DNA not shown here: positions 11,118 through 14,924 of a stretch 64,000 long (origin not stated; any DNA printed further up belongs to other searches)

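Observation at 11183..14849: Single-gene low-GC island encoding an orphan 1,168-aa membrane protein wedged between two-component genes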

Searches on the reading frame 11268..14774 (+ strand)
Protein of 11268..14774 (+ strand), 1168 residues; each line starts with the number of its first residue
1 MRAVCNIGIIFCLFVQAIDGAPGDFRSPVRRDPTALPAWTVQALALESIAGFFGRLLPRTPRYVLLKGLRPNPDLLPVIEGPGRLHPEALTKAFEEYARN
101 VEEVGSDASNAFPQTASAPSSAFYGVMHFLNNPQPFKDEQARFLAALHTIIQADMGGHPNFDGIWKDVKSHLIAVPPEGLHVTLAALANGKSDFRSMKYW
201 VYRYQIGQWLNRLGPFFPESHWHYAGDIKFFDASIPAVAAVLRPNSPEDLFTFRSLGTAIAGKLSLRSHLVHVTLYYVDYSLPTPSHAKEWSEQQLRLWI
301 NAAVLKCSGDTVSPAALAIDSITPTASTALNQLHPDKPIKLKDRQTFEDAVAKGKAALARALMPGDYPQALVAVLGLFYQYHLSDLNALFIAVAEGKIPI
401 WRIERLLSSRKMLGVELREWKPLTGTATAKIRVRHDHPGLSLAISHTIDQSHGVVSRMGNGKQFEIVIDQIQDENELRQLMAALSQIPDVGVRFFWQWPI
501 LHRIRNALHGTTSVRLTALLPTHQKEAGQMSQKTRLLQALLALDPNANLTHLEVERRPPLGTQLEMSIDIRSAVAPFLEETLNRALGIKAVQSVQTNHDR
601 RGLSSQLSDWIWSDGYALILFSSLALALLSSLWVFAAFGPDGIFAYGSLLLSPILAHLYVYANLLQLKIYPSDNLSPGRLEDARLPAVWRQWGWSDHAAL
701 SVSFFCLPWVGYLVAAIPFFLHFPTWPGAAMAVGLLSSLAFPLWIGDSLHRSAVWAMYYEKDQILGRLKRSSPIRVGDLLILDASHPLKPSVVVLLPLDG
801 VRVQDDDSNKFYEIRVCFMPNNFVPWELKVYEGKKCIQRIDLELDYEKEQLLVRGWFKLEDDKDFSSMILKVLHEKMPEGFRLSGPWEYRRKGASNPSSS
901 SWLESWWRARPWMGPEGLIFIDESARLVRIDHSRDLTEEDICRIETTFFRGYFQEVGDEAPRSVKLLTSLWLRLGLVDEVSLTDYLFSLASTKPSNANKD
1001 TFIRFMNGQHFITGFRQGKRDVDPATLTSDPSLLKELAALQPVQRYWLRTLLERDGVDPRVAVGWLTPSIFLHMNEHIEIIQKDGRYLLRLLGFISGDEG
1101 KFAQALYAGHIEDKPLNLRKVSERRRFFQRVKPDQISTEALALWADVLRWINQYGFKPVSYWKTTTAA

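Call 5: search_protein_families(library=pfam, proteins=[window:11268-14774:+], max_evalue=0.01)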
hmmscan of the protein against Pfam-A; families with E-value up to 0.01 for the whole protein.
window:11268-14774:+ (1168 aa): 0 families

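Call 7: find_homologous_proteins(query=window:11268-14771:+)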
Query window:11268-14771:+: 8000 candidates shared short words with the query, none scored E <= 0.001.

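Call 9: search_protein_families(library=ncbifam, proteins=[window:11268-14771:+], max_evalue=0.1)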
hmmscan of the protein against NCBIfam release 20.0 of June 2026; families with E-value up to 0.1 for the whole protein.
window:11268-14771:+ (1168 aa): 0 families

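Call 15: search_solved_structures(query=window:11268-14771:+, max_evalue=10)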
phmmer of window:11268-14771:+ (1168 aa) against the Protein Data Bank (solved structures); distinct sequences matched with E-value up to 10: 0.

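Call 16: search_protein_families(library=padloc, proteins=[window:11268-14771:+], max_evalue=1)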
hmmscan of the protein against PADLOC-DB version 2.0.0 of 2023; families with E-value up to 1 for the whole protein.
window:11268-14771:+ (1168 aa): 0 families

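Call 19: search_protein_representatives(protein=window:11268-14771:+)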
Query: 1168 residues. Proteins with E-value up to 0.001 (for the whole library): 8; up to 1e-10: 7; up to 1e-30: 1. The best 8 are listed.
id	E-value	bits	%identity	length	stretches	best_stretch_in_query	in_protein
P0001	1.5e-201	688.7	100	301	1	868-1168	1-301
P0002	4.8e-27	110.6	28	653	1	171-589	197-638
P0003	2.0e-23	98.7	30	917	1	167-591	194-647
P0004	3.5e-21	91.2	28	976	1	136-590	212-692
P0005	4.4e-18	81.0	28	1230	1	140-574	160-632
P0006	4.0e-17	77.8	25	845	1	136-587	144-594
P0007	6.4e-12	60.5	26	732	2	371-556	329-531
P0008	3.0e-04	35.2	32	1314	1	236-490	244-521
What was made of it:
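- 13578..14771 (+): aa about 771-1168: orphan C-terminal region (beta-rich, then helical) and the lowest-GC part of the gene (49%). No relative other than itself in 1.84 billion representatives (call 19).
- Family: 7 distant relatives cover aa 136-590 only, E 3e-4 to 5e-27 (call 19).
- Tried and rejected: The exhaustive representative search was what revealed the family (call 19).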

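Call 24: search_protein_families(library=pfam, proteins=[P0002, P0003, P0004, P0005, P0006, P0007, P0008], max_evalue=1)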
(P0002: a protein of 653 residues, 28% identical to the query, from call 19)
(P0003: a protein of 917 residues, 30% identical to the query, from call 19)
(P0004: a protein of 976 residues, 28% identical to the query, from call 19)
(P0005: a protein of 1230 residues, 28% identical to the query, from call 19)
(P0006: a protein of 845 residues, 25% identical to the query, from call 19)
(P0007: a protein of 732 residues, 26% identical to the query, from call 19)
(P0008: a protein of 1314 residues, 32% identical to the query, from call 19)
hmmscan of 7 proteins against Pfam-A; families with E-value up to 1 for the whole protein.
P0002 (653 aa): 3 families
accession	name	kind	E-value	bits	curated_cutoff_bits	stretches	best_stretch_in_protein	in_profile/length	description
PF01842.31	ACT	-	0.00051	20.2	27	1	474-504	9-39/66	ACT domain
PF13291.12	ACT_4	-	0.0021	19.1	27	1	468-537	10-74/80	ACT domain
PF19296.4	RelA_AH_RIS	-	0.1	13.1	23.8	1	416-469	52-106/185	RelA/SpoT, AH and RIS domains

P0003 (917 aa): 1 family
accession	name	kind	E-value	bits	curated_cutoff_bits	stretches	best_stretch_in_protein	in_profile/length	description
PF22739.2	NA-iREase3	-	0.37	11.9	27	0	430-464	83-114/118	NACHT-associated inactive Restriction Endonuclease 2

P0004 (976 aa): 0 families

P0005 (1230 aa): 0 families

P0006 (845 aa): 1 family
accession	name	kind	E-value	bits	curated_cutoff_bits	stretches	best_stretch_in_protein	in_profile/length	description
PF05458.17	Siva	-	0.24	11.5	26.2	0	759-808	15-63/173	Cd27 binding protein (Siva)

P0007 (732 aa): 0 families

P0008 (1314 aa): 13 families
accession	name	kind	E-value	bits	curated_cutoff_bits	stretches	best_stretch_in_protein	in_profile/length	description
PF02397.22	Bac_transf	-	1e-27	97.3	27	1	891-1054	8-176/179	Bacterial sugar transferase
PF08241.18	Methyltransf_11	-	3.3e-17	63.3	21.2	1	1149-1238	1-95/95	Methyltransferase domain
PF13649.12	Methyltransf_25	-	1.9e-14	54.5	27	1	1148-1234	1-97/97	Methyltransferase domain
PF13847.12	Methyltransf_31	-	3.5e-13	49.9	27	1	1143-1266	2-143/145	Methyltransferase domain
PF13489.12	Methyltransf_23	-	3.6e-09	37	27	1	1137-1269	15-159/164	Methyltransferase domain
PF08242.18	Methyltransf_12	-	1.6e-08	35.6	30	1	1149-1236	1-98/98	Methyltransferase domain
PF01209.24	Ubie_methyltran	-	2e-05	24.5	20.1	1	1144-1242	47-155/233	ubiE/COQ5 methyltransferase family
PF13291.12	ACT_4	-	0.00079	20.5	27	1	456-522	13-76/80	ACT domain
PF01842.31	ACT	-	0.0028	17.9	27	1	457-519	8-65/66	ACT domain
PF02809.26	UIM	-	0.14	12.5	21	1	597-608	2-13/17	Ubiquitin interaction motif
PF08631.16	SPO22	-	0.16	11.8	27.5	1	282-432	45-186/274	Meiosis protein SPO22/ZIP4 like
PF05148.21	Methyltransf_8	-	0.17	12.1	27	1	1189-1239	107-157/219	Hypothetical methyltransferase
PF10766.14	AcrZ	-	0.44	10.6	26.2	0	1049-1066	19-36/48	Multidrug efflux pump-associated protein AcrZ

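Call 30: find_related_loci(query=window:11268-14771:+, collection=genome_contigs, flank=10000)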
Query window:11268-14771:+ (1168 aa) in genome_contigs; peptide patterns used: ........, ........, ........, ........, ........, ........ (x = any residue, [..] = any of these).
17 stretches matched a pattern, but none encodes a relative of the query by tblastn (E <= 1e-3).

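Call 31: find_encoding_contigs(protein=P0001, flank=10000)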
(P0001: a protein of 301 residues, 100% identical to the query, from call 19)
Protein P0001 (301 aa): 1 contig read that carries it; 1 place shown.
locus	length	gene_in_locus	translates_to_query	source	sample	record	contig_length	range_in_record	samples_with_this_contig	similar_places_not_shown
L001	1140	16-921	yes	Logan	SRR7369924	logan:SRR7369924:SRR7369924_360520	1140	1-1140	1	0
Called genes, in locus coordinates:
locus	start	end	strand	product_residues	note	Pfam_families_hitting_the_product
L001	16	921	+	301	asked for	-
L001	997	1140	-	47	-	?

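Call 32: find_encoding_contigs(protein=window:11268-14771:+, flank=10000)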
Protein window:11268-14771:+ (1168 aa): no gene with exactly this product is on record in the collection.

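Call 33: find_encoding_contigs(protein=P0005, flank=10000)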
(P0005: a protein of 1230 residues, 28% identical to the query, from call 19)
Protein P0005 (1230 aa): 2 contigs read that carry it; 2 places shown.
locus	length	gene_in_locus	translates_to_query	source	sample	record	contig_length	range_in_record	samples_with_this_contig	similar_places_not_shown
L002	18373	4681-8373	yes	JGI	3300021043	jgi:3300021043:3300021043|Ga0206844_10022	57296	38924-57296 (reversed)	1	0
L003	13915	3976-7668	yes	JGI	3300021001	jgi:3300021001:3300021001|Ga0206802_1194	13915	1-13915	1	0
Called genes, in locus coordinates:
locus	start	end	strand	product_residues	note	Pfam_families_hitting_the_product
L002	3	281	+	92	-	?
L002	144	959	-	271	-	PF00515:TPR_1 (faint), PF07719:TPR_2 (faint), PF13414:TPR_11 (faint), PF13432:TPR_16, PF13371:TPR_9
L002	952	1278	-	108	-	PF06155:GBBH-like_N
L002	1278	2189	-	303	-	-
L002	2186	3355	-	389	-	PF00579:tRNA-synt_1b, PF22421:SYY_C-terminal (weak), PF01479:S4 (weak)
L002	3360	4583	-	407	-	PF00483:NTP_transferase, PF12804:NTP_transf_3 (weak)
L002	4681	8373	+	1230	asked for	-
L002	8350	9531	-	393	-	PF00266:Aminotran_5, PF01041:DegT_DnrJ_EryC1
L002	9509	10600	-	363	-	PF03054:tRNA_Me_trans, PF20259:tRNA_Me_trans_M, PF20258:tRNA_Me_trans_C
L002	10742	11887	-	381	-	PF00266:Aminotran_5, PF01041:DegT_DnrJ_EryC1 (weak)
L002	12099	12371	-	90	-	-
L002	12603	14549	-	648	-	PF16177:ACAS_N, PF00501:AMP-binding, PF13193:AMP-binding_C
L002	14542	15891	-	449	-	PF00070:Pyr_redox (faint), PF00890:FAD_binding_2 (weak), PF01266:DAO, PF01593:Amino_oxidase, PF07992:Pyr_redox_2 (weak), PF12831:FAD_oxidored (weak), PF13450:NAD_binding_8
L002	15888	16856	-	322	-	PF00494:SQS_PSY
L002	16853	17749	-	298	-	PF00494:SQS_PSY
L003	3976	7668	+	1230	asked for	-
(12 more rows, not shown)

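Call 34: find_encoding_contigs(protein=P0003, flank=10000)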
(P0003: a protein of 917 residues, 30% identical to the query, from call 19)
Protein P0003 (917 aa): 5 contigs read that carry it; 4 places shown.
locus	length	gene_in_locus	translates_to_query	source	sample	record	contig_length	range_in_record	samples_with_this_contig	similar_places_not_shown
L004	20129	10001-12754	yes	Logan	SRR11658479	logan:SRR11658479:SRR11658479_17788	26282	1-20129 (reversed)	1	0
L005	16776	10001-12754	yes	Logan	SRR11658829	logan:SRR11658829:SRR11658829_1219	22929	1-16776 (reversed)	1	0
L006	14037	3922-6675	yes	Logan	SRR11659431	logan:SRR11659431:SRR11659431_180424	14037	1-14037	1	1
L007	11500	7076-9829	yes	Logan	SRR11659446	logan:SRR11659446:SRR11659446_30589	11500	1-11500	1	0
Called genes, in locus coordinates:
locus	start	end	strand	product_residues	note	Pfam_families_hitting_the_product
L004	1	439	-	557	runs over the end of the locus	PF00881:Nitroreductase (weak)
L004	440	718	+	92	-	PF01329:Pterin_4a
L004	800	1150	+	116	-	-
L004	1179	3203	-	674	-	PF05170:AsmA, PF05359:DUF748 (weak), PF13116:YhdP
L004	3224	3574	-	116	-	-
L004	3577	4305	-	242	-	PF07719:TPR_2 (faint), PF00515:TPR_1 (faint), PF13428:TPR_14 (faint), PF13432:TPR_16 (faint), PF14559:TPR_19 (faint), PF13431:TPR_17 (faint), PF13371:TPR_9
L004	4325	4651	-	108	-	PF06155:GBBH-like_N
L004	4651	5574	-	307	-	PF01551:Peptidase_M23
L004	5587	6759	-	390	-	PF00579:tRNA-synt_1b, PF22421:SYY_C-terminal, PF01479:S4 (weak)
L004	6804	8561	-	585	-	PF22680:Glyco_hydro_123_N_2 (weak), PF13320:GH123_cat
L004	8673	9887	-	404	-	PF00483:NTP_transferase, PF12804:NTP_transf_3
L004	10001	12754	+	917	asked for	-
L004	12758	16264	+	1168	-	-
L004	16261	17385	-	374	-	PF03054:tRNA_Me_trans, PF20259:tRNA_Me_trans_M, PF20258:tRNA_Me_trans_C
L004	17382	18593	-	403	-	PF00266:Aminotran_5, PF01041:DegT_DnrJ_EryC1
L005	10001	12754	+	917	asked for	-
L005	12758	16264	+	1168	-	-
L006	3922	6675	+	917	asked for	-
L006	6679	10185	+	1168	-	-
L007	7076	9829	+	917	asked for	-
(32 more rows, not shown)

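Call 44: find_related_loci(query=window:11268-14771:+, collection=metagenome_contigs, flank=10000)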
Query window:11268-14771:+ (1168 aa) in metagenome_contigs; peptide patterns used: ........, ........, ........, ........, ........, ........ (x = any residue, [..] = any of these).
43 stretches matched a pattern, but none encodes a relative of the query by tblastn (E <= 1e-3).
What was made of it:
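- No close relative exists anywhere that could mark a donor (calls 19, 44).
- Tried and rejected: Scans with the protein itself found no relative in GTDB genomes (call 30) or JGI metagenomes (call 44).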

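Call 51: search_protein_families(library=phrogs, proteins=[window:11268-14771:+], max_evalue=1)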
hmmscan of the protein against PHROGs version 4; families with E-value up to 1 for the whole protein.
window:11268-14771:+ (1168 aa): 0 families
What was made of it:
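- No toxin or effector domain was found (calls 5, 9, 16, 51).
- Tried and rejected: PADLOC and PHROGs gave nothing for the target (calls 16, 51), so no defence-system or phage reading is supported.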

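Call 61: find_encoding_contigs(protein=P0004, flank=10000, max_places=2)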
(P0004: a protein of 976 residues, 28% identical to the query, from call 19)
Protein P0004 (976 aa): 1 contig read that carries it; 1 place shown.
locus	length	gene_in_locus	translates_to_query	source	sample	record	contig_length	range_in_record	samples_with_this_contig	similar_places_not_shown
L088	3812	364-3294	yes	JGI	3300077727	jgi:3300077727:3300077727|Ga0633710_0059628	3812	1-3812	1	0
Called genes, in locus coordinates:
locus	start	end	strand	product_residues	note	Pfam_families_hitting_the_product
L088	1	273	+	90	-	?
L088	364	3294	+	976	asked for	-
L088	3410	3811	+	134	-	?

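Call 62: find_encoding_contigs(protein=P0006, flank=10000, max_places=2)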
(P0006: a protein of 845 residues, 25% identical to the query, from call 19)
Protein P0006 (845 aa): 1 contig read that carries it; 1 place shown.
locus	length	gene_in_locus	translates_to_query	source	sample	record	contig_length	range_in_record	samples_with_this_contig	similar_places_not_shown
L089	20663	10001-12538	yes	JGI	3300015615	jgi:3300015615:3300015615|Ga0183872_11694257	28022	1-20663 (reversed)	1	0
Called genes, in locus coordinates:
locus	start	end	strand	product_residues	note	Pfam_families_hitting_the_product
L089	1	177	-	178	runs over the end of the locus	PF04205:FMN_bind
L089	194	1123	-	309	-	PF20367:DUF6662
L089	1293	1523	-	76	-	-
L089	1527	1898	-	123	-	-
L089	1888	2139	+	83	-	PF04023:FeoA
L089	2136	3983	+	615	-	PF01926:MMR_HSR1, PF02421:FeoB_N, PF09439:SRPRB (weak), PF07670:Gate, PF07664:FeoB_C, PF07670:Gate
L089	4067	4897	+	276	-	-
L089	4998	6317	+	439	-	PF13472:Lipase_GDSL_2 (weak), PF16822:ALGX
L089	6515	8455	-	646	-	-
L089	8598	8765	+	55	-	-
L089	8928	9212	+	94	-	-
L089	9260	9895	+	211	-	PF09335:VTT_dom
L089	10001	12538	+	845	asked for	-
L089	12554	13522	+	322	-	PF01073:3Beta_HSD, PF01370:Epimerase, PF02719:Polysacc_synt_2 (faint), PF04321:RmlD_sub_bind, PF07993:NAD_binding_4 (faint), PF16363:GDP_Man_Dehyd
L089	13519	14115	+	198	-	PF00475:IGPD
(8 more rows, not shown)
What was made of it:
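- Relatives sit next to or are fused with sugar-nucleotide or glycan genes: NTP_transferase, GH123, an epimerase, and Bac_transf plus a methyltransferase (calls 24, 33, 34, 62).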

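Call 63: find_encoding_contigs(protein=P0008, flank=10000, max_places=2)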
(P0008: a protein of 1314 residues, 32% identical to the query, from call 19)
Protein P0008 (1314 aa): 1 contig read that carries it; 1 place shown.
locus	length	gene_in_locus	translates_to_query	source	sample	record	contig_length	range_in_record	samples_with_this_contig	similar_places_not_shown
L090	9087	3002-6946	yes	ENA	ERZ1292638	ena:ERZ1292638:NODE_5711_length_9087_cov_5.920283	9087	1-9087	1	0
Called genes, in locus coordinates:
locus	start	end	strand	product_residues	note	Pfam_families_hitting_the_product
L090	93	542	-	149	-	-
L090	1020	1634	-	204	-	-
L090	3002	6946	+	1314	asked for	PF01209:Ubie_methyltran (faint), PF02397:Bac_transf, PF08241:Methyltransf_11, PF08242:Methyltransf_12, PF13489:Methyltransf_23, PF13649:Methyltransf_25, PF13847:Methyltransf_31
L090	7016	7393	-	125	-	PF18480:DUF5615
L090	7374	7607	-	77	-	PF04255:DUF433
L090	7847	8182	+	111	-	PF07238:PilZ (weak)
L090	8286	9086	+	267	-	?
